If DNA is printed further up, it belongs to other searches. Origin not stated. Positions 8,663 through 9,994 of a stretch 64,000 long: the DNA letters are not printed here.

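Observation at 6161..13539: Archaeal NHEJ-type island: Ku + stand-alone ATP-dependent ligase + radical-SAM SplB-like + HhH protein + Hel308, tightly packed on one strand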

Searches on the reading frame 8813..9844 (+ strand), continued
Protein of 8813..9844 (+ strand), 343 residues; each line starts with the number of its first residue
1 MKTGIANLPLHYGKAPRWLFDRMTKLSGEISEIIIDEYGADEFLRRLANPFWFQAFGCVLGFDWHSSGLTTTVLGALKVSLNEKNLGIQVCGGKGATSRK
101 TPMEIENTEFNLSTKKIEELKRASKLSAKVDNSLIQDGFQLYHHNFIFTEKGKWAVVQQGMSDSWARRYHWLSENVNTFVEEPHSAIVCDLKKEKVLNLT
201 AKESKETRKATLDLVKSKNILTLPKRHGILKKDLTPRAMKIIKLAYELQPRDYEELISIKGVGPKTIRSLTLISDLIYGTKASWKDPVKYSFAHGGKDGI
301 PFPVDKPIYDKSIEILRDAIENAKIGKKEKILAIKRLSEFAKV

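Call 22: search_protein_families(library=pfam, proteins=[L018:5400-6176:-, L018:8059-8730:+, L018:8727-9416:+, L018:9404-9817:+, L018:11369-14656:+, L058:7280-9010:+, L006:9136-9963:+, L006:11070-11327:+, L027:10722-11924:+, L027:7765-8259:+], max_evalue=0.001)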
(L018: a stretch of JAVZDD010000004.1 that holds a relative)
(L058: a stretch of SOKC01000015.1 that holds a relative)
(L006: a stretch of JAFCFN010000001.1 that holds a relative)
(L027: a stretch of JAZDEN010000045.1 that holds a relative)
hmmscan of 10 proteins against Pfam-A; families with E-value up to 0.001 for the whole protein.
L018:5400-6176:- (258 aa): 0 families

L018:8059-8730:+ (223 aa): 0 families

L018:8727-9416:+ (229 aa): 0 families

L018:9404-9817:+ (137 aa): 0 families

L018:11369-14656:+ (1095 aa): 6 families
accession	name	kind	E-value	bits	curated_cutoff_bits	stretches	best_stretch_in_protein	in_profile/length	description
PF01935.23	DUF87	-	2.8e-13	50.9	23.2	1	762-820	1-62/220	Helicase HerA, central domain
PF05872.18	HerA_C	-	1.6e-05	24.2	22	0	772-842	11-82/502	Helicase HerA-like C-terminal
PF02534.20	T4SS-DNA_transf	-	2.9e-05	23.6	20.1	1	736-834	6-94/468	Type IV secretory system Conjugative DNA transfer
PF04851.21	ResIII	-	5.8e-05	23.5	22.5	1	780-921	21-139/164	Type III restriction enzyme, res subunit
PF01580.24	FtsK_SpoIIIE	-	0.00019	21.4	24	1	762-800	20-57/221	FtsK/SpoIIIE family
PF12846.13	AAA_10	-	0.00034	20.2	27.5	0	783-860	22-84/362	AAA-like domain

L058:7280-9010:+ (576 aa): 4 families
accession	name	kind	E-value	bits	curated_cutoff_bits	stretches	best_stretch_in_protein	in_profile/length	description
PF14791.11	DNA_pol_B_thumb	-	1.9e-23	82.5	25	1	253-313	1-63/63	DNA polymerase beta thumb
PF14716.13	HHH_8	-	5.6e-18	65.5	30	1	1-75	1-72/73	Helix-hairpin-helix domain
PF14520.12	HHH_5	-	2.5e-10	41.1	27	1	92-145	3-54/57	Helix-hairpin-helix domain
PF02811.25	PHP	-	7.2e-09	36.6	26.4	1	339-500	2-163/164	PHP domain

L006:9136-9963:+ (275 aa): 3 families
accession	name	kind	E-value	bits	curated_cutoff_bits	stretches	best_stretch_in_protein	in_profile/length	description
PF07934.18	OGG_N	-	7.4e-21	74.9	23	1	3-100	4-115/115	8-oxoguanine DNA glycosylase, N-terminal domain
PF00730.31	HhH-GPD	-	1.4e-12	48.3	26.2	1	101-246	1-104/108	HhH-GPD superfamily base excision DNA repair protein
PF00633.29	HHH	-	0.00013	22.1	24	1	188-207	11-30/30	Helix-hairpin-helix motif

L006:11070-11327:+ (85 aa): 1 family
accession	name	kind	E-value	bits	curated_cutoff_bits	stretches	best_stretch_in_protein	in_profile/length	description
PF03144.31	GTP_EFTU_D2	-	6.2e-07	30.2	30.3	1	18-71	3-59/73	Elongation factor Tu domain 2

L027:10722-11924:+ (400 aa): 3 families
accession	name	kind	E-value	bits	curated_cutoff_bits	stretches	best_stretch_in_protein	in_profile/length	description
PF00092.34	VWA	-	5.9e-11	43.3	23.8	1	40-207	2-163/174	von Willebrand factor type A domain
PF13519.12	VWA_2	-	3.6e-10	40.9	27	1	40-151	1-106/107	von Willebrand factor type A domain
PF13768.12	VWA_3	-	6.6e-06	26.7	27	1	41-203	4-154/155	von Willebrand factor type A domain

L027:7765-8259:+ (164 aa): 0 families

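Call 24: find_encoding_contigs(protein=P0002, flank=10000, max_places=1)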
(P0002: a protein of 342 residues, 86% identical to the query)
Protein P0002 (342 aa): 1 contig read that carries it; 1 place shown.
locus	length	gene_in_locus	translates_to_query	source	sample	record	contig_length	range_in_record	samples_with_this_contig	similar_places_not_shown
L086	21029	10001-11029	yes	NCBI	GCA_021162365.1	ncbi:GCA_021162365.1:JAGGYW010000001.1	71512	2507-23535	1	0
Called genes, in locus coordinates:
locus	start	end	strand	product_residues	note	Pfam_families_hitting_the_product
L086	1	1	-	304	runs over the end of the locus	PF01699:Na_Ca_ex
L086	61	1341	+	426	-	-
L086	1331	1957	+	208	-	PF22090:Gins51_C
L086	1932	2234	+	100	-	PF00935:Ribosomal_L44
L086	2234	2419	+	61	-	PF01667:Ribosomal_S27e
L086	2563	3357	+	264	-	PF00575:S1, PF07541:EIF_2_alpha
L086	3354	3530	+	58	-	PF04135:Nop10p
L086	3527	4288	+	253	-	PF09754:PAC2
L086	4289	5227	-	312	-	-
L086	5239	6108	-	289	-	-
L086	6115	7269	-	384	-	-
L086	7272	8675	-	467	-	-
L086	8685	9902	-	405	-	-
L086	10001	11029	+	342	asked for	PF05559:DUF763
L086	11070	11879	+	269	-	PF00149:Metallophos (weak)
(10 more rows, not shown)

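Call 25: find_encoding_contigs(protein=P0006, flank=10000, max_places=1)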
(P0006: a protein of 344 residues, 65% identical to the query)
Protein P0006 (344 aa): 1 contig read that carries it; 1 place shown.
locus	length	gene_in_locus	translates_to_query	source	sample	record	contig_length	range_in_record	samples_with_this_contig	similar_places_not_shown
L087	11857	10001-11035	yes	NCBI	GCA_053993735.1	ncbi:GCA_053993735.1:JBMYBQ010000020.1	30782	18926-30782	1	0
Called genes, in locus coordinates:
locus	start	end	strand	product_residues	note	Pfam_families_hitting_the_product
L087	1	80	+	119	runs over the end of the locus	PF04430:DUF498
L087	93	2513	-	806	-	PF00133:tRNA-synt_1, PF09334:tRNA-synt_1g, PF13603:tRNA-synt_1_2 (weak), PF08264:Anticodon_1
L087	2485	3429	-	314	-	-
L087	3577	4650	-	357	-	PF00091:Tubulin, PF12327:FtsZ_C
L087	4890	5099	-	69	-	-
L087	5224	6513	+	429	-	PF18195:GatD_N, PF00710:Asparaginase, PF17763:Asparaginase_C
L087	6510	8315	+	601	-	PF02934:GatB_N, PF02637:GatB_Yqey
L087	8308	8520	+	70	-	-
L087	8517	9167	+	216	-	-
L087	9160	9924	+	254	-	PF01261:AP_endonuc_2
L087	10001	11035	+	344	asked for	PF05559:DUF763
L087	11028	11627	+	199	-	PF03602:Cons_hypoth95, PF01170:UPF0020, PF05175:MTS, PF06325:PrmA, PF02475:TRM5-TYW2_MTfase, PF13847:Methyltransf_31, PF13649:Methyltransf_25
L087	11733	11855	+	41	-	?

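Call 26: find_encoding_contigs(protein=P0005, flank=10000, max_places=1)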
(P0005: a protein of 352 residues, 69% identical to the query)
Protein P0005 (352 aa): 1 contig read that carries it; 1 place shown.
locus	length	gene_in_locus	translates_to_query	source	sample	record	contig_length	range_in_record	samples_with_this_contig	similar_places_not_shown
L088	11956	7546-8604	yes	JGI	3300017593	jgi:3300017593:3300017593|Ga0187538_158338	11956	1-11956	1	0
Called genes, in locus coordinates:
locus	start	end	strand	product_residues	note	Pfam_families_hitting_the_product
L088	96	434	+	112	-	PF07541:EIF_2_alpha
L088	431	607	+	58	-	PF04135:Nop10p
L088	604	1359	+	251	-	PF09754:PAC2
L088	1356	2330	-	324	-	-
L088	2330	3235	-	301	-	-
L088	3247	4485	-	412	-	-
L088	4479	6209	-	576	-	-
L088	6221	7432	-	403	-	-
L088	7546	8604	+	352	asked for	PF05559:DUF763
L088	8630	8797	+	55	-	-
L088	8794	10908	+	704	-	PF00270:DEAD, PF04851:ResIII, PF22527:DEXQc_Suv3 (weak), PF00271:Helicase_C, PF21280:Helicase_dom4_arc, PF14520:HHH_5, PF21999:IMS_HHH_1 (weak)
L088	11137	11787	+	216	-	-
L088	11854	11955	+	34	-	?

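Call 28: predict_structure(alignment_id=A1)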
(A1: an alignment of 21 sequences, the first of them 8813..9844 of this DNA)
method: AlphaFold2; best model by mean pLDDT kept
length: 343 residues; sequences in the alignment: 21
mean_pLDDT: 65.9   pTM: 0.67
mean pLDDT of the five models: 65.9, 65.6, 63.1, 62.9, 60.0
residues with pLDDT >= 90: 71; 70-90: 96; 50-70: 78; < 50: 98
segments of 3 or more residues with pLDDT < 50: 1-6, 131-136, 181-229, 271-304
pLDDT, mean of each block of 10 residues (from residue 1): 43 67 91 94 87 81 66 90 94 83 93 94 79 50 88 87 66 68 42 33 36 33 39 66 67 59 53 36 28 28 51 84 86 80 57
secondary structure, 60 per line:
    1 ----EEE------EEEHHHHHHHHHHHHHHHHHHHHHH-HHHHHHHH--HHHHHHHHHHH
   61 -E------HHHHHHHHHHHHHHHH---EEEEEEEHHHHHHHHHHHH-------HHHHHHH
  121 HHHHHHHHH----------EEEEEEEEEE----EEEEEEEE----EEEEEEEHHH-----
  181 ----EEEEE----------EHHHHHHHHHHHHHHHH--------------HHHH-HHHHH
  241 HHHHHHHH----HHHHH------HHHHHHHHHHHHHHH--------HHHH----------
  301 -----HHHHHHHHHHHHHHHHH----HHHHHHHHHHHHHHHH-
elements in order: E5-7 E14-16 H17-38 H40-47 H50-60 H69-84 E88-94 H95-106 H114-129 E140-149 E154-161 E166-172 E185-189 H201-216 H231-234 H236-248 H253-257 H264-278 H287-290 H306-322 H327-342

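Call 42: search_protein_families(library=pfam, alignment_id=A2, max_evalue=0.0001)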
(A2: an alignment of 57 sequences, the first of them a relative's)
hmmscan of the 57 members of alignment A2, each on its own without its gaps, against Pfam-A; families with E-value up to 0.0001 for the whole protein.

A. member 1, L006:9136-9963:+ (275 aa): 2 families
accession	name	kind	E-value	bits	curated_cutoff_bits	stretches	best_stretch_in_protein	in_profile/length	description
PF07934.18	OGG_N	-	7.4e-21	74.9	23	1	3-100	4-115/115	8-oxoguanine DNA glycosylase, N-terminal domain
PF00730.31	HhH-GPD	-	1.4e-12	48.3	26.2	1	101-246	1-104/108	HhH-GPD superfamily base excision DNA repair protein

B. families by the number of members that match (of 57 scanned): 100 families (the first 25 are shown)
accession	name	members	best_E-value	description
PF14520.12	HHH_5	4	2.9e-16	Helix-hairpin-helix domain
PF13528.12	Glyco_trans_1_3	3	2.6e-109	Glycosyl transferase family 1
PF00535.33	Glycos_transf_2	3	1.1e-29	Glycosyl transferase family 2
PF14716.13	HHH_8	3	3e-25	Helix-hairpin-helix domain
PF14791.11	DNA_pol_B_thumb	3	1.9e-23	DNA polymerase beta thumb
PF02811.25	PHP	3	1.5e-10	PHP domain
PF04101.22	Glyco_tran_28_C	3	2.4e-10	Glycosyltransferase family 28 C-terminal domain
PF13641.12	Glyco_tranf_2_3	3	7.3e-08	Glycosyltransferase like family 2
PF10111.15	Glyco_tranf_2_2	3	1.1e-07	Glycosyltransferase like family 2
PF01135.25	PCMT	2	3.1e-62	Protein-L-isoaspartate(D-aspartate) O-methyltransferase (PCMT)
PF13847.12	Methyltransf_31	2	1.7e-42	Methyltransferase domain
PF07719.23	TPR_2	2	4.1e-36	Tetratricopeptide repeat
PF00515.34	TPR_1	2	2.9e-32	Tetratricopeptide repeat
PF13181.12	TPR_8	2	4.1e-28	Tetratricopeptide repeat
PF00730.31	HhH-GPD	2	1.7e-25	HhH-GPD superfamily base excision DNA repair protein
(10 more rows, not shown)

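Call 43: search_solved_structures(query=A1, max_evalue=1)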
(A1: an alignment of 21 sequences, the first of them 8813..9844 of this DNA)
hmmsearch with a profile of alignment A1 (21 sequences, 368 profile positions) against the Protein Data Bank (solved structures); distinct sequences matched with E-value up to 1: 18.
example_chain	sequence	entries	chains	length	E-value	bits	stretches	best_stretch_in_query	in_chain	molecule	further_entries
7qca_LH0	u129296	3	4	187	0.053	15.8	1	86-187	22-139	60S ribosomal protein L9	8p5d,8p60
9n8u_A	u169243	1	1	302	0.083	15.2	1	166-285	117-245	Glutarate 2-hydroxylase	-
9n8k_A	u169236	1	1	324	0.091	15.1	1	166-285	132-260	Glutarate 2-hydroxylase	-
9n5w_A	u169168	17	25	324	0.096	15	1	166-285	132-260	Glutarate 2-hydroxylase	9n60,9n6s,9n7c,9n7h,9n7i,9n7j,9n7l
9n8l_A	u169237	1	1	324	0.15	14.4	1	166-285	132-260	Glutarate 2-hydroxylase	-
9n8d_A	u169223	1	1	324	0.15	14.3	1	166-285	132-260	Glutarate 2-hydroxylase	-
9n2u_A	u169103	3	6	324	0.17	14.2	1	166-285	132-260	Glutarate 2-hydroxylase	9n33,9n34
1jr7_A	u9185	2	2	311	0.19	14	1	166-285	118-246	HYPOTHETICAL 37.4 KDA PROTEIN IN ILEY-GABD INTERGENIC REGION | Glutarate 2-hydroxylase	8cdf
9n53_A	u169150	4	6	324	0.21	13.9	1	166-285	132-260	Glutarate 2-hydroxylase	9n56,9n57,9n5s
9bwu_A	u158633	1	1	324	0.21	13.9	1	166-285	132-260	Glutarate 2-hydroxylase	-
2r6s_A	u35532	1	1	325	0.21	13.9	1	166-285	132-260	Gab protein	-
5d86_A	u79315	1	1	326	0.25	13.6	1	42-109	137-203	Probable siderophore biosynthesis protein SbnA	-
8s09_4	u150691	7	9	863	0.31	13.3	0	218-290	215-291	DNA replication licensing factor MCM4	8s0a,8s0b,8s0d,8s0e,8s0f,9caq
22vt_4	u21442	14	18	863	0.31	13.3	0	218-290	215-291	DNA replication licensing factor MCM4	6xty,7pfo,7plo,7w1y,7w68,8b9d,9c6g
8w0e_4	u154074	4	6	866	0.31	13.3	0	218-290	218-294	DNA replication licensing factor MCM4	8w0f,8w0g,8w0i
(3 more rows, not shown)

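Call 65: search_protein_representatives(alignment_id=A1)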
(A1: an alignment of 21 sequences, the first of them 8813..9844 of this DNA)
Query: 21 sequences, 368 profile positions. Proteins with E-value up to 0.001 (for the whole library): 3570; up to 1e-10: 2341; up to 1e-30: 728. The best 150 are listed.
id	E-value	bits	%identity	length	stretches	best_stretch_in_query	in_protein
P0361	2.3e-147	507.4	-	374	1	4-365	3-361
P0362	6.9e-143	492.6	-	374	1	1-365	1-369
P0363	7.1e-141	486.0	-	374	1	1-366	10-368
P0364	1.5e-137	475.1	-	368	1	1-365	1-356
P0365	4.3e-136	470.3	-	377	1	1-366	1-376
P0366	2.2e-133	461.4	-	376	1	7-366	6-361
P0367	1.1e-130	452.5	-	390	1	5-366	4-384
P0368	1.0e-127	442.7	-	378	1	24-366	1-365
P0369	3.1e-127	441.1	-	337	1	2-365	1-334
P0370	6.1e-127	440.2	-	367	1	1-366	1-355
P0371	8.9e-127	439.6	-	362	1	1-366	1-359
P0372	3.6e-126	437.6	-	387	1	4-366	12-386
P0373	5.0e-126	437.2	-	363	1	6-367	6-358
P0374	5.0e-126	437.1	-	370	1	2-347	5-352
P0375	2.3e-123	428.4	-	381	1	1-366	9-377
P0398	1.2e-112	393.1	-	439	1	2-364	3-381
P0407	1.6e-109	382.9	-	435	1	2-364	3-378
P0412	7.1e-106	370.8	-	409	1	7-366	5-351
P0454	2.1e-88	313.4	-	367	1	91-366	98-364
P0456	3.9e-88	312.5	-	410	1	3-367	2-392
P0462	9.5e-85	301.3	-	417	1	2-365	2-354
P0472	5.4e-82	292.3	-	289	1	1-210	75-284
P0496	1.4e-75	271.2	-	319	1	2-220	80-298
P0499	2.1e-75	270.6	-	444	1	2-230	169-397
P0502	9.2e-75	268.5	-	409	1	6-356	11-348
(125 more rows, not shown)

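Call 69: search_protein_families(library=pfam, proteins=[P0499, P0398, P0407, P0412, P0462, P0502, P0456, P0472, P0496, P0454], max_evalue=0.001)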
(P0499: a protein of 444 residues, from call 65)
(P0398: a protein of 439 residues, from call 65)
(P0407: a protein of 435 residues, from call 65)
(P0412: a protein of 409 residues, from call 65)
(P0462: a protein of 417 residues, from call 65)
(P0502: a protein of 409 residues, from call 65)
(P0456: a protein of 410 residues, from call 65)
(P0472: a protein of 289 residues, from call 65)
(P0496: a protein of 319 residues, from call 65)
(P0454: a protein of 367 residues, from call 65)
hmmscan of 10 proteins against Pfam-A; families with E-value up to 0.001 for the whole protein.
P0499 (444 aa): 1 family
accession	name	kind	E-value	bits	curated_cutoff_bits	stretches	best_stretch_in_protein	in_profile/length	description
PF05559.16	DUF763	-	6.6e-98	328.3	35.5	1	172-401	1-230/319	Protein of unknown function (DUF763)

P0398 (439 aa): 1 family
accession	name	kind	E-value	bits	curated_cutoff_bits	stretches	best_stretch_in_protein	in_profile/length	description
PF05559.16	DUF763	-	5.2e-124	414.1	35.5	1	6-346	1-319/319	Protein of unknown function (DUF763)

P0407 (435 aa): 1 family
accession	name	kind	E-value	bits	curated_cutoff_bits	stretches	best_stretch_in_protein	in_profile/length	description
PF05559.16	DUF763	-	7.1e-126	420.2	35.5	1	7-343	2-319/319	Protein of unknown function (DUF763)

P0412 (409 aa): 1 family
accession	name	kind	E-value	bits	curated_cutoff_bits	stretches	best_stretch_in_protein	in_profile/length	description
PF05559.16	DUF763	-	6.7e-130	433.4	35.5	1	4-314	2-319/319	Protein of unknown function (DUF763)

P0462 (417 aa): 1 family
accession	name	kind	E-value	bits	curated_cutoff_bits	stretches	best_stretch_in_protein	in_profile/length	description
PF05559.16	DUF763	-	4.2e-100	335.5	35.5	1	5-317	1-318/319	Protein of unknown function (DUF763)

P0502 (409 aa): 1 family
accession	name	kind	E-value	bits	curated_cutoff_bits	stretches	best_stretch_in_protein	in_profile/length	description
PF05559.16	DUF763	-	2.5e-91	306.7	35.5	1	11-321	2-319/319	Protein of unknown function (DUF763)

P0456 (410 aa): 1 family
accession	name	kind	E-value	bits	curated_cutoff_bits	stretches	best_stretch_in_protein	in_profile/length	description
PF05559.16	DUF763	-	7.3e-110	367.6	35.5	1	4-353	1-319/319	Protein of unknown function (DUF763)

P0472 (289 aa): 1 family
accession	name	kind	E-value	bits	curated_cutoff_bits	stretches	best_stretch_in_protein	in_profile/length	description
PF05559.16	DUF763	-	3.7e-89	299.5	35.5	1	79-287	1-209/319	Protein of unknown function (DUF763)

P0496 (319 aa): 1 family
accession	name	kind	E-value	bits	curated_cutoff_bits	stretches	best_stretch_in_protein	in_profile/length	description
PF05559.16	DUF763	-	2e-93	313.6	35.5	1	83-313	1-230/319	Protein of unknown function (DUF763)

P0454 (367 aa): 2 families
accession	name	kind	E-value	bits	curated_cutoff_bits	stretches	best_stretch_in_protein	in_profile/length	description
PF05559.16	DUF763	-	2.2e-82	277.3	35.5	1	98-327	88-319/319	Protein of unknown function (DUF763)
PF02272.25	DHHA1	-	2.5e-05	25.1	25.9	1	31-104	3-73/102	DHHA1 domain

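Call 71: search_protein_families(library=padloc, proteins=[window:8813-9844:+], max_evalue=0.001)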
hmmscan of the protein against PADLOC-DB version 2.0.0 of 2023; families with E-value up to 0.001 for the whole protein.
window:8813-9844:+ (343 aa): 0 families

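Call 74: predict_structure(alignment_id=A4)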
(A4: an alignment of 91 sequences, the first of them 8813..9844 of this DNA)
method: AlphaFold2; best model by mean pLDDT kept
length: 343 residues; sequences in the alignment: 91
mean_pLDDT: 84.0   pTM: 0.82
mean pLDDT of the five models: 84.0, 81.8, 80.6, 75.7, 74.3
residues with pLDDT >= 90: 180; 70-90: 98; 50-70: 45; < 50: 20
segments of 3 or more residues with pLDDT < 50: 1-7, 291-297, 299-302
pLDDT, mean of each block of 10 residues (from residue 1): 44 84 92 93 94 85 82 97 97 97 98 98 97 92 97 97 89 95 82 87 95 85 73 82 94 97 89 84 79 41 56 63 59 69 54
secondary structure, 60 per line:
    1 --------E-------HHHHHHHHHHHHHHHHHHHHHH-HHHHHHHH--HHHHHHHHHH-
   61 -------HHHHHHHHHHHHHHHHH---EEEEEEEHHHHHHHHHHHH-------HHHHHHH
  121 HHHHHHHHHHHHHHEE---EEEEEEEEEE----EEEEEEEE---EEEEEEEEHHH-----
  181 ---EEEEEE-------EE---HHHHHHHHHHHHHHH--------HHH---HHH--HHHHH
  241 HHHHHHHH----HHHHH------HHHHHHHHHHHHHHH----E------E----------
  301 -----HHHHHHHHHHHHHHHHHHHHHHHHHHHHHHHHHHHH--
elements in order: H17-38 H40-47 H50-59 H68-84 E88-94 H95-106 H114-134 E140-149 E154-161 E165-172 E184-189 H202-216 H236-248 H253-257 H264-278 H306-341
